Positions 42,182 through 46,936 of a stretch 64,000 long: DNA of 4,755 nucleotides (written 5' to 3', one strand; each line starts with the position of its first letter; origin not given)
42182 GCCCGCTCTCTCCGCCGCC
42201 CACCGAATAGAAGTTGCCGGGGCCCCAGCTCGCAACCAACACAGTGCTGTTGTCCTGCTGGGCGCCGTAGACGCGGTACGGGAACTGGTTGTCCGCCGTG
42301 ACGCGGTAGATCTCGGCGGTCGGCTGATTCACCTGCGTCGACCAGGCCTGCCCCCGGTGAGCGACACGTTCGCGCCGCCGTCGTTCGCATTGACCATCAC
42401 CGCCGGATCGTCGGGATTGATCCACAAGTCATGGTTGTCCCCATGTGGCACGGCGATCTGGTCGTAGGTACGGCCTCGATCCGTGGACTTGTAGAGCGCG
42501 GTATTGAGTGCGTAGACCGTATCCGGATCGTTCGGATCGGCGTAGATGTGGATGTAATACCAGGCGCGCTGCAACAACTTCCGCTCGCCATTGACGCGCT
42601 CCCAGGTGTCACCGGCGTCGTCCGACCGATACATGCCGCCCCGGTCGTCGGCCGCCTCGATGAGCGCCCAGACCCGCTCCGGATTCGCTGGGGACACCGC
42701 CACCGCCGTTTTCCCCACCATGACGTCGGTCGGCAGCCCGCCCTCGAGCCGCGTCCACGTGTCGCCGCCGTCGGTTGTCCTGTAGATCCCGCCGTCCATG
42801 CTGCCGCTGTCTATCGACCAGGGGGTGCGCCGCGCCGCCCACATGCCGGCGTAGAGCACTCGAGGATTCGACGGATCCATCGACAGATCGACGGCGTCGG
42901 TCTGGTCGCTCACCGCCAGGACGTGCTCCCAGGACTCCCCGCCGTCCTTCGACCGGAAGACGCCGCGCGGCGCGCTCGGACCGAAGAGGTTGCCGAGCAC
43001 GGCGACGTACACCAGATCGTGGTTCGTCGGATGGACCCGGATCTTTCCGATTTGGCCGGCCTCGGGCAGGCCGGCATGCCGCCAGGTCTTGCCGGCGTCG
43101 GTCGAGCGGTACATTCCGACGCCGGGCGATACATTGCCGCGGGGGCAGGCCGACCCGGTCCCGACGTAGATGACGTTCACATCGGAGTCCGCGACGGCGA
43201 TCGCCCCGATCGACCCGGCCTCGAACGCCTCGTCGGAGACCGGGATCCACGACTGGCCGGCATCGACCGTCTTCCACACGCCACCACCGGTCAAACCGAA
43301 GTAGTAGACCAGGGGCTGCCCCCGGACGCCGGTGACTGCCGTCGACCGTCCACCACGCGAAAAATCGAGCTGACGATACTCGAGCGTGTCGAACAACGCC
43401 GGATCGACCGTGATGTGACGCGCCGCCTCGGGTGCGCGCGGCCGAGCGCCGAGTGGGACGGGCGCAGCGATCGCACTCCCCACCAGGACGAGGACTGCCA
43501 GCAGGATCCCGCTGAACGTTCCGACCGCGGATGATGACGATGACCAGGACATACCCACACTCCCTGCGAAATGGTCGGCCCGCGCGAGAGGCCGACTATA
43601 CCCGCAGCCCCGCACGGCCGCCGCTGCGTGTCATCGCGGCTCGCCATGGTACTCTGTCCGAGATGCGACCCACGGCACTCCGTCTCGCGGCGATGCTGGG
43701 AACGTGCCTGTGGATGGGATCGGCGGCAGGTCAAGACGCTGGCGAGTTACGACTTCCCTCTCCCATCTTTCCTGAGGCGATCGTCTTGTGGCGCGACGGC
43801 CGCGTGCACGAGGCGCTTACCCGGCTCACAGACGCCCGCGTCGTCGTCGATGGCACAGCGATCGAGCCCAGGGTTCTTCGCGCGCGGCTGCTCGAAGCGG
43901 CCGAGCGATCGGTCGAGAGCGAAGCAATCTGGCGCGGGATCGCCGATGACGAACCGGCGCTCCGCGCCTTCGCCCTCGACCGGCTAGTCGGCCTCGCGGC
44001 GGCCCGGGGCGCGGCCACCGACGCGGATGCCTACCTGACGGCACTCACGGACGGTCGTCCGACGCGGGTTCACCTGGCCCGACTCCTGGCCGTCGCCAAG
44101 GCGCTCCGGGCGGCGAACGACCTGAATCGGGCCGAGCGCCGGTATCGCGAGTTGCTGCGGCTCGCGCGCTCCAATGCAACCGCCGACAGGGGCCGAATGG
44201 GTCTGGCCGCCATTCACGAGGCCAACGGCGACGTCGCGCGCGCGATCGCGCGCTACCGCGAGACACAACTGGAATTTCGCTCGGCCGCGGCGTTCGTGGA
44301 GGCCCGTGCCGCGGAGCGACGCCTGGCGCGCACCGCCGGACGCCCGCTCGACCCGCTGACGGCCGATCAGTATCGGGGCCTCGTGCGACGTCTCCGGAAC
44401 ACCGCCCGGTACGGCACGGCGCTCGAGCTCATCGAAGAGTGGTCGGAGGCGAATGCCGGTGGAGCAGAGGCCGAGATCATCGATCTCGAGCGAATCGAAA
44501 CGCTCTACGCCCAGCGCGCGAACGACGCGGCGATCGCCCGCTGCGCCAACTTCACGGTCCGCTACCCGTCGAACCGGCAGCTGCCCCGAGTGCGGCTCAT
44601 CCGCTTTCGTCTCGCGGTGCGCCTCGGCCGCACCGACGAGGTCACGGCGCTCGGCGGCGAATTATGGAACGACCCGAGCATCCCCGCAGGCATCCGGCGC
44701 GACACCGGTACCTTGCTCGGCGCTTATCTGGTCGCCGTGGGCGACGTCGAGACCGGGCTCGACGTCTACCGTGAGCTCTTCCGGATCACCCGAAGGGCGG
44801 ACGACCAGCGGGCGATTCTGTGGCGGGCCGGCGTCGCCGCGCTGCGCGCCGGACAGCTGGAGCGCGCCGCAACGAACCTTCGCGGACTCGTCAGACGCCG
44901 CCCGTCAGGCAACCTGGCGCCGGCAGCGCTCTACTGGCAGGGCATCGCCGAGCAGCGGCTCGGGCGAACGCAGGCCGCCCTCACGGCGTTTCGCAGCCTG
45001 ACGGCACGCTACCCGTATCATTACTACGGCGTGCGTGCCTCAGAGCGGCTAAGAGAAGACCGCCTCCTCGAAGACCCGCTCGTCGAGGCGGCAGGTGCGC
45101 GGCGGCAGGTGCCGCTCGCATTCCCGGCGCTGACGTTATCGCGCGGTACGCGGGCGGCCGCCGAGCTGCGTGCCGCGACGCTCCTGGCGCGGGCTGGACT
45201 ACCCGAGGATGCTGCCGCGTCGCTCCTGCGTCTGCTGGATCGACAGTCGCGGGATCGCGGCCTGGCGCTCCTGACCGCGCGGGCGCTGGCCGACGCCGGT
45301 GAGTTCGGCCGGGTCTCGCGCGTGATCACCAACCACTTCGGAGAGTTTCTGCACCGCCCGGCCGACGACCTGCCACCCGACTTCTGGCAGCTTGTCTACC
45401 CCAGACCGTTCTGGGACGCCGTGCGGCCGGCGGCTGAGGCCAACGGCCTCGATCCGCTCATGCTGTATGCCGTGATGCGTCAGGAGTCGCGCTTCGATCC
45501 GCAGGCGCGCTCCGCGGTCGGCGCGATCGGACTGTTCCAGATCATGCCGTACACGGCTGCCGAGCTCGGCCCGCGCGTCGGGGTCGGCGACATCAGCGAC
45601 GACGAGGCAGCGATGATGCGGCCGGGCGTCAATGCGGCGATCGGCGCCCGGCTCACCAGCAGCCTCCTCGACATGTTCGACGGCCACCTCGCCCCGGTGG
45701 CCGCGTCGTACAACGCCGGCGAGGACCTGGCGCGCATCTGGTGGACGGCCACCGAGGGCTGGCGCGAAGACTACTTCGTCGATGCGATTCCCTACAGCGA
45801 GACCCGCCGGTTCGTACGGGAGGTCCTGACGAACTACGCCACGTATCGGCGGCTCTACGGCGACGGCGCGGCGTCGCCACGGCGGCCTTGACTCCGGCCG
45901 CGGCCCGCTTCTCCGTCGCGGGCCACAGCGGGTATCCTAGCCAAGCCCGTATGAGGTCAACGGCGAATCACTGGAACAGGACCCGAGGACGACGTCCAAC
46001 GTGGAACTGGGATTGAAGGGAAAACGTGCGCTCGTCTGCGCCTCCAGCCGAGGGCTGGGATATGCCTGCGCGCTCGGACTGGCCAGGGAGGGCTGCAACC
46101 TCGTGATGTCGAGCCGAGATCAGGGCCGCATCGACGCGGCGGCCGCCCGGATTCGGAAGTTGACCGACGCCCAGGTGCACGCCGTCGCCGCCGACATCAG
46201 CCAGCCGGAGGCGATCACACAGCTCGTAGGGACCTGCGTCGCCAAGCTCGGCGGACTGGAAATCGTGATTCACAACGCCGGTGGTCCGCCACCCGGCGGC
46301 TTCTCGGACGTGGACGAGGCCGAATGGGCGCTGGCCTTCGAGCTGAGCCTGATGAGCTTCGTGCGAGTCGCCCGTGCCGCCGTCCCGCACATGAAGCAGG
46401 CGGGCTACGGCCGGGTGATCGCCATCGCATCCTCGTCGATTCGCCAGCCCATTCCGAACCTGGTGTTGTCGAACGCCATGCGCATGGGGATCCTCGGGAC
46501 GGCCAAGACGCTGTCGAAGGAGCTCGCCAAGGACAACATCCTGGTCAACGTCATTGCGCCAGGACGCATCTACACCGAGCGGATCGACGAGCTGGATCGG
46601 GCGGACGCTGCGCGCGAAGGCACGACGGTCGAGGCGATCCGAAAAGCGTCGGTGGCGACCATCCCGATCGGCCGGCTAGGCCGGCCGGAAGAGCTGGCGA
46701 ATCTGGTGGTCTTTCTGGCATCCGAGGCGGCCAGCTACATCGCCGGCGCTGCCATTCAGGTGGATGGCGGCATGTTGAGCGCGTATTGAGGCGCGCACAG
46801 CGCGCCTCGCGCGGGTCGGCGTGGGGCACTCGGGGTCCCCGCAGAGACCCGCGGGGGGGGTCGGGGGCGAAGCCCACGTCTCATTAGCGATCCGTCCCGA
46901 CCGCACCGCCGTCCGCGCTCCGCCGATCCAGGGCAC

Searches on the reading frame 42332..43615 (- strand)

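Call 52: search_protein_families(library=pfam, proteins=[window:42332-43615:-], max_evalue=0.00001)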
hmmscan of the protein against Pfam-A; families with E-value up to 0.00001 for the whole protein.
window:42332-43615:- (428 aa): 2 families
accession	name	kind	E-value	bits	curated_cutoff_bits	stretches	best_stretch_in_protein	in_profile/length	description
PF15902.12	Sortilin-Vps10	-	4.4e-22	78.9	33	2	168-291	3-113/446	Sortilin, neurotensin receptor 3,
PF02012.26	BNR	-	1.6e-08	33.7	27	0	169-179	1-11/12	BNR/Asp-box repeat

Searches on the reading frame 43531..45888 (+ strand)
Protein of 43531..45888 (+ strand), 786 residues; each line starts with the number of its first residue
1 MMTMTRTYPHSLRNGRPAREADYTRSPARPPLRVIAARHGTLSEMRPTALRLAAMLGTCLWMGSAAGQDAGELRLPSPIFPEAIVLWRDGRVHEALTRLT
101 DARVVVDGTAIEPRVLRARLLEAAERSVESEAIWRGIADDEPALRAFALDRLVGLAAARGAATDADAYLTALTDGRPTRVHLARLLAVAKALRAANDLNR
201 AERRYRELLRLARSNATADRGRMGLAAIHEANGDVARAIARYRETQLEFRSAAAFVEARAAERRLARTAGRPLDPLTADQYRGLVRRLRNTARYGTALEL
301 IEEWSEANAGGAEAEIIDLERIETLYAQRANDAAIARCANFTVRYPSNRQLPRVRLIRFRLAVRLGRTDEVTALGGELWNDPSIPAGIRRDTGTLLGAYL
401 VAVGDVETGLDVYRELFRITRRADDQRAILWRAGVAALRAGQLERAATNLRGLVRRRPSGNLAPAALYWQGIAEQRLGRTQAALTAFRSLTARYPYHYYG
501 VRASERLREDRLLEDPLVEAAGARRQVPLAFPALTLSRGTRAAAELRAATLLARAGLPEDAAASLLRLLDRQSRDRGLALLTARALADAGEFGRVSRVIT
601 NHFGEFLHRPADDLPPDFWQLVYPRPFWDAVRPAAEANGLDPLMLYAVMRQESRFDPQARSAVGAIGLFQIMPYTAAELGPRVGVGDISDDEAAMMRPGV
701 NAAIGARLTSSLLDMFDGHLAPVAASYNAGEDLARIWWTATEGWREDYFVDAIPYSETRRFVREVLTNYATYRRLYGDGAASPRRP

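Call 51: search_protein_families(library=pfam, proteins=[window:43531-45888:+], max_evalue=0.00001)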
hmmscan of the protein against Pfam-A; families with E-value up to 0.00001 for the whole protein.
window:43531-45888:+ (786 aa): 3 families
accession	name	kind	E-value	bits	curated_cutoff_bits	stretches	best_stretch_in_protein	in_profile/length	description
PF01464.25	SLT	-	5.9e-22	77.9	21.3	1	632-736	4-103/117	Transglycosylase SLT domain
PF13174.12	TPR_6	-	7.9e-08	32.9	26.3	0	466-495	2-31/33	Tetratricopeptide repeat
PF13432.12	TPR_16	-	1.3e-06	29.1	32.7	1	433-496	3-63/65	Tetratricopeptide repeat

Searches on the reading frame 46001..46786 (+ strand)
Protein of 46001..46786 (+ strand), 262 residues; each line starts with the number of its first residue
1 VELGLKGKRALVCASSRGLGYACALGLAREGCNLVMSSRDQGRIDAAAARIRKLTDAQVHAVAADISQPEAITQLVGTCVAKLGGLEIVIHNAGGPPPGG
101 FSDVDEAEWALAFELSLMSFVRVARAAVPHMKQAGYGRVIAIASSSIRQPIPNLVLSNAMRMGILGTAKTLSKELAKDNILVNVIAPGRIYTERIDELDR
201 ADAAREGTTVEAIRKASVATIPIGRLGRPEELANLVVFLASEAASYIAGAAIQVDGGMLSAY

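Call 51: search_protein_families(library=pfam, proteins=[window:46001-46786:+], max_evalue=0.00001)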
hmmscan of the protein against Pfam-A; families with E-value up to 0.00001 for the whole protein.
window:46001-46786:+ (262 aa): 4 families
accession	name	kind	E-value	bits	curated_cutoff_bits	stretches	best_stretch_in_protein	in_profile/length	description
PF13561.12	adh_short_C2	-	4.3e-53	180.8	27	1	14-258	3-235/236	Enoyl-(Acyl carrier protein) reductase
PF00106.31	adh_short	-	1.9e-39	135.6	26.6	1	8-198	1-190/195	short chain dehydrogenase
PF23441.1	SDR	-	7.8e-13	48.8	27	1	12-258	12-255/258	SDR-like rossmann domain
PF08659.16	KR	-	2.6e-09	37.7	22.6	1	14-113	7-109/180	KR domain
